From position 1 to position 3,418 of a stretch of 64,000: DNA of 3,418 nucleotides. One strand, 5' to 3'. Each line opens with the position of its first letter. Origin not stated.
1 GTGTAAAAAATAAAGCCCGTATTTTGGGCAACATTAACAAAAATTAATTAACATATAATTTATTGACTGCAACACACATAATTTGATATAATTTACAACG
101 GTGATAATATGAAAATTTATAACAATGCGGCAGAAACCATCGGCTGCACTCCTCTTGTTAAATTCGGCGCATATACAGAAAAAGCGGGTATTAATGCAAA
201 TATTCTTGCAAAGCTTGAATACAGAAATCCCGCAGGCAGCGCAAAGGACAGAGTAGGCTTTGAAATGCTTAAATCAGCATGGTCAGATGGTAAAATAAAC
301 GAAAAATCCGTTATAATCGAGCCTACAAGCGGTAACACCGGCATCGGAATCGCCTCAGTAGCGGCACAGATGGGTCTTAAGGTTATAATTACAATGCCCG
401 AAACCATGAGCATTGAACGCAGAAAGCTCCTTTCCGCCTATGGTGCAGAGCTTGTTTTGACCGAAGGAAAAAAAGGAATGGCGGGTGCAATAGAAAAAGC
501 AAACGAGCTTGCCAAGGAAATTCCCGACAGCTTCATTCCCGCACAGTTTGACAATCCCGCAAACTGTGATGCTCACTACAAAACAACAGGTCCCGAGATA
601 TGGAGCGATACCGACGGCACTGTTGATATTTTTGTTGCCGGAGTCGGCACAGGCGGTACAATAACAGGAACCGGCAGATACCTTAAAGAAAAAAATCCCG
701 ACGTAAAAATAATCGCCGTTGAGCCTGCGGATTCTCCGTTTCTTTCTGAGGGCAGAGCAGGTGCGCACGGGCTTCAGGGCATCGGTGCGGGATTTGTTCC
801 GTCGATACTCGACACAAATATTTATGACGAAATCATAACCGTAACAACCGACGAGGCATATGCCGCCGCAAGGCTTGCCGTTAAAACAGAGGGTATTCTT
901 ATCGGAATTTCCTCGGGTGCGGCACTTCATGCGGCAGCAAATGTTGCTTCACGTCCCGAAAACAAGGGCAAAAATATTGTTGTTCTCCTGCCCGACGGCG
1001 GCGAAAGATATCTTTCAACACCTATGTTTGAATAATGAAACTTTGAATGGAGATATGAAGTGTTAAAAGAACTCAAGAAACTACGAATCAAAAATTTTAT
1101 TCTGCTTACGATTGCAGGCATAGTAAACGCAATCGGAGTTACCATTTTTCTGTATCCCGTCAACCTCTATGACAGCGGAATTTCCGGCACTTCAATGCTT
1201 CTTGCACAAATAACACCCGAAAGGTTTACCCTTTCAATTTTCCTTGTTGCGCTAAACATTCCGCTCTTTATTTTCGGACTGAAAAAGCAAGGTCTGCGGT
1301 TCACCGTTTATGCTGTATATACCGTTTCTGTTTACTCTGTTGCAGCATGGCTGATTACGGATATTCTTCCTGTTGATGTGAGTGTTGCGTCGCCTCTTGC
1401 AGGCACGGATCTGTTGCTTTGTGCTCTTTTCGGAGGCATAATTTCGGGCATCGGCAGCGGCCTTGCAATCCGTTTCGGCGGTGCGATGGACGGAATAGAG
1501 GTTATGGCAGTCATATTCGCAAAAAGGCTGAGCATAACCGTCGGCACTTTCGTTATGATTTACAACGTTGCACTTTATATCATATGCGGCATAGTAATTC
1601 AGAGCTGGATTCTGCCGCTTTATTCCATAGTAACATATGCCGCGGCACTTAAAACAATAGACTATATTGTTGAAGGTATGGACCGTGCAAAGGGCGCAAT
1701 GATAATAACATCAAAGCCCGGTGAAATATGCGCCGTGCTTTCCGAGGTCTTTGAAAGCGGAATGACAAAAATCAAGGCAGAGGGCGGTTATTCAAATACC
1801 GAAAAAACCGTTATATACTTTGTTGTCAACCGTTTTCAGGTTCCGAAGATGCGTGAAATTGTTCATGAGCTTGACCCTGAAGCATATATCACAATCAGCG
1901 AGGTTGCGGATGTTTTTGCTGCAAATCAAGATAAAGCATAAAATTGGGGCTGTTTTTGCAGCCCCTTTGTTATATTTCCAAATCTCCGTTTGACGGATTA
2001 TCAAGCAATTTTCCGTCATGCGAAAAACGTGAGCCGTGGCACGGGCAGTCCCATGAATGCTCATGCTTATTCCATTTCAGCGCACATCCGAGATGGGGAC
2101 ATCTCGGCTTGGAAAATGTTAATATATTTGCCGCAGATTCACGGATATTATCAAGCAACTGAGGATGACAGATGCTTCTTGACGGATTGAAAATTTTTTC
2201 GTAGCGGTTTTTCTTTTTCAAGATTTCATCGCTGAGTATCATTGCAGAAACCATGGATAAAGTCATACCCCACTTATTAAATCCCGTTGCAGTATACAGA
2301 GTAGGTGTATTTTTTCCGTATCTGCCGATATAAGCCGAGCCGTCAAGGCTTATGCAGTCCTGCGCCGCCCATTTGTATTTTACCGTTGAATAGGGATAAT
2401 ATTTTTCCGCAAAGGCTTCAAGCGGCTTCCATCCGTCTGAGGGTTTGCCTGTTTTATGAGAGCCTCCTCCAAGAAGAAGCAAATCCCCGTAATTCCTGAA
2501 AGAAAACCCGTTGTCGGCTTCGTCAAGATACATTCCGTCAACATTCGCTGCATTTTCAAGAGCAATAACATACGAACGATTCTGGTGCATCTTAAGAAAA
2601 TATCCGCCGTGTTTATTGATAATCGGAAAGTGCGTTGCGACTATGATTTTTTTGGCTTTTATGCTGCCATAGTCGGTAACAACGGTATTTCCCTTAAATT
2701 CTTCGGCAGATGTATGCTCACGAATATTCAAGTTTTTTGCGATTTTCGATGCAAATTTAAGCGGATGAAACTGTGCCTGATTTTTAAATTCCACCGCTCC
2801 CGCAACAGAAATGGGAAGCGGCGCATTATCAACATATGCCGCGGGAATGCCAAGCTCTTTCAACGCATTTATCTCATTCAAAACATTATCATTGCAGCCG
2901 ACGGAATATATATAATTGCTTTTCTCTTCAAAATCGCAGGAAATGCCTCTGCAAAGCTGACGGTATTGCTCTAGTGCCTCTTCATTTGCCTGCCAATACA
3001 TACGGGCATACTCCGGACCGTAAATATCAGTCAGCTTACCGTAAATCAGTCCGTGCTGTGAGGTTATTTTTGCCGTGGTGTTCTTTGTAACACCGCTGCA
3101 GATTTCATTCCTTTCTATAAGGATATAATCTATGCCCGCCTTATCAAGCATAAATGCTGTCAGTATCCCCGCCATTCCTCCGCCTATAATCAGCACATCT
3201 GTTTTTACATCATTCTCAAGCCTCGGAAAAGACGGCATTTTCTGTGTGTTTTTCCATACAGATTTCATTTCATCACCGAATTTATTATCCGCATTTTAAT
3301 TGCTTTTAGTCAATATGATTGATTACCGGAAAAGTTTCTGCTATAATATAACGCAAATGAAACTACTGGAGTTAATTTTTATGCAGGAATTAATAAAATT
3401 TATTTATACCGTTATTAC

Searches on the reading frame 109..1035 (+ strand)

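Call 9: search_protein_families(library=pfam, proteins=[window:109-1035:+])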
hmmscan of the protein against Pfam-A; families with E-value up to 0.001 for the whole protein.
window:109-1035:+ (308 aa): 1 family
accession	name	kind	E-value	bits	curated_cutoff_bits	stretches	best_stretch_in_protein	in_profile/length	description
PF00291.31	PALP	-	8.3e-78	262.1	35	1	10-296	4-295/295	Pyridoxal-phosphate dependent enzyme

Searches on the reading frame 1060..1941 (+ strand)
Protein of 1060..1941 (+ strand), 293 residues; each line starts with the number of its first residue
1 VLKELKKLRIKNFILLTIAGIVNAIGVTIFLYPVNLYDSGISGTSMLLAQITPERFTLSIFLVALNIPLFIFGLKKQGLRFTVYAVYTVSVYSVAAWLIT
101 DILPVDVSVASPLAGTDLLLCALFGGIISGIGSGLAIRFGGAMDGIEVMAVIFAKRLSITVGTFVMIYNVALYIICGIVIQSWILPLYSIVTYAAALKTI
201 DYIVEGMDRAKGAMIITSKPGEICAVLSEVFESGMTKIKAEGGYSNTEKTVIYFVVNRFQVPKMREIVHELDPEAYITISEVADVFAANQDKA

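Call 9: search_protein_families(library=pfam, proteins=[window:1060-1941:+])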
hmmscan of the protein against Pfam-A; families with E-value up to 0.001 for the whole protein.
window:1060-1941:+ (293 aa): 2 families
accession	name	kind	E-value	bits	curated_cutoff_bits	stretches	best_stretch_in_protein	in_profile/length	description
PF02588.21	YitT_membrane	-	3.9e-47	160.7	24.3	1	13-226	2-203/205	Uncharacterised 5xTM membrane BCR, YitT family COG1284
PF10035.14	DUF2179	-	9.8e-21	73.8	22.8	1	234-286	2-54/55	Uncharacterized protein conserved in bacteria (DUF2179)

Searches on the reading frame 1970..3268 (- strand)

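Call 9: search_protein_families(library=pfam, proteins=[window:1970-3268:-])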
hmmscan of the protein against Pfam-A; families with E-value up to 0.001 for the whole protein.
window:1970-3268:- (432 aa): 8 families
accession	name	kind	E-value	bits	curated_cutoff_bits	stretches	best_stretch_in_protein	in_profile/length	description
PF01266.30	DAO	-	2.5e-37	129.7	27.9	1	24-347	1-352/353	FAD dependent oxidoreductase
PF00355.32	Rieske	-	2e-07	31.3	20.3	1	387-430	40-84/88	Rieske [2Fe-2S] domain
PF01494.25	FAD_binding_3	-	5.3e-07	29.6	22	1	22-55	1-34/349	FAD binding domain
PF13738.12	Pyr_redox_3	-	3.2e-06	27.1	30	1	26-59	1-35/305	Pyridine nucleotide-disulphide oxidoreductase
PF07992.20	Pyr_redox_2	-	4.1e-05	23.6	26.1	1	24-62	2-40/291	Pyridine nucleotide-disulphide oxidoreductase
PF13450.12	NAD_binding_8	-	5e-05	23.9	21.9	1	27-65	1-39/68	NAD(P)-binding Rossmann-like domain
PF12831.13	FAD_oxidored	-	0.00043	20.1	27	1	24-61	1-38/416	FAD dependent oxidoreductase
PF00890.30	FAD_binding_2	-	0.00054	19.7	20.4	1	24-59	1-36/414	FAD binding domain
